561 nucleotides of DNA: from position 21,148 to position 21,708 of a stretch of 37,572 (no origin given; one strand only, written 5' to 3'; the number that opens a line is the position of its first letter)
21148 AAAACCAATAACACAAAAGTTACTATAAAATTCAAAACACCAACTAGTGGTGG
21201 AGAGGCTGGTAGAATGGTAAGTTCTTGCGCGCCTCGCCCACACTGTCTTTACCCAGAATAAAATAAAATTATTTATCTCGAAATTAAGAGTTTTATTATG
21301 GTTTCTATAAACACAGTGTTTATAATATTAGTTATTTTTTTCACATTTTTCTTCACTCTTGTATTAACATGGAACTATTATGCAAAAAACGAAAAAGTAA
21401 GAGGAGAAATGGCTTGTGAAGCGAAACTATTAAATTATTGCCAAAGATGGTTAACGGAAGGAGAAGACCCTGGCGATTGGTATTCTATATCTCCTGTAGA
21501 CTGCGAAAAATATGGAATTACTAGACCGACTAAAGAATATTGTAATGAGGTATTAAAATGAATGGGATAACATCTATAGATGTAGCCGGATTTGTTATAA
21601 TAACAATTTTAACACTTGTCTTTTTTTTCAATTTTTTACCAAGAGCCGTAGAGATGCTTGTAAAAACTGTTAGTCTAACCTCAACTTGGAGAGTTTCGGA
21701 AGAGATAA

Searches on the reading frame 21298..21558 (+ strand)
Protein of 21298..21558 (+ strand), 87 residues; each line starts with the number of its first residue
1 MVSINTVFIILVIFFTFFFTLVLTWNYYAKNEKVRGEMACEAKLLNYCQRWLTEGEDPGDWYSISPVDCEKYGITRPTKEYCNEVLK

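Call 9: search_protein_families(library=pfam, proteins=[window:21298-21558:+], max_evalue=0.1)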
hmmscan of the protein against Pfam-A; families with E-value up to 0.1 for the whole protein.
window:21298-21558:+ (87 aa): 2 families
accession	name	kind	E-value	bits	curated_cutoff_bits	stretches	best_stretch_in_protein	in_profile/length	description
PF19261.4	DUF5904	-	0.047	14.2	25.7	1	2-39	7-44/133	Domain of unknown function (DUF5904)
PF13800.11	Sigma_reg_N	-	0.05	14.3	26.3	1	4-32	13-42/91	Sigma factor regulator N-terminal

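Call 65: search_protein_families(library=ncbifam, proteins=[window:21298-21558:+], max_evalue=1)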
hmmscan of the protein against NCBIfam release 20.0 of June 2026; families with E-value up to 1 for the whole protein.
window:21298-21558:+ (87 aa): 0 families

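Call 70: find_encoding_contigs(protein=window:21298-21558:+, flank=10000, max_places=10)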
Protein window:21298-21558:+ (87 aa): 3 contigs read that carry it; 3 places shown.
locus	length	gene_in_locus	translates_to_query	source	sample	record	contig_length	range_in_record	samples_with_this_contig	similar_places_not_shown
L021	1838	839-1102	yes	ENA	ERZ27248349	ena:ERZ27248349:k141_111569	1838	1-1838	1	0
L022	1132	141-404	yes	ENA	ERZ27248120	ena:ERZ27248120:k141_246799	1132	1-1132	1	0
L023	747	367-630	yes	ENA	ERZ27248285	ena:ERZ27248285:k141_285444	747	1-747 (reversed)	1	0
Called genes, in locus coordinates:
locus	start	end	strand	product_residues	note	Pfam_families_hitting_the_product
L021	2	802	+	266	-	?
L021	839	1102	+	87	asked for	-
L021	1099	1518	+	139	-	-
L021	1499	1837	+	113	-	?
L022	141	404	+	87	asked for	-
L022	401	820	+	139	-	-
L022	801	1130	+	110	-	?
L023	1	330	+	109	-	?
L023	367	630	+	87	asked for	-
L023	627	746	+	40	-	?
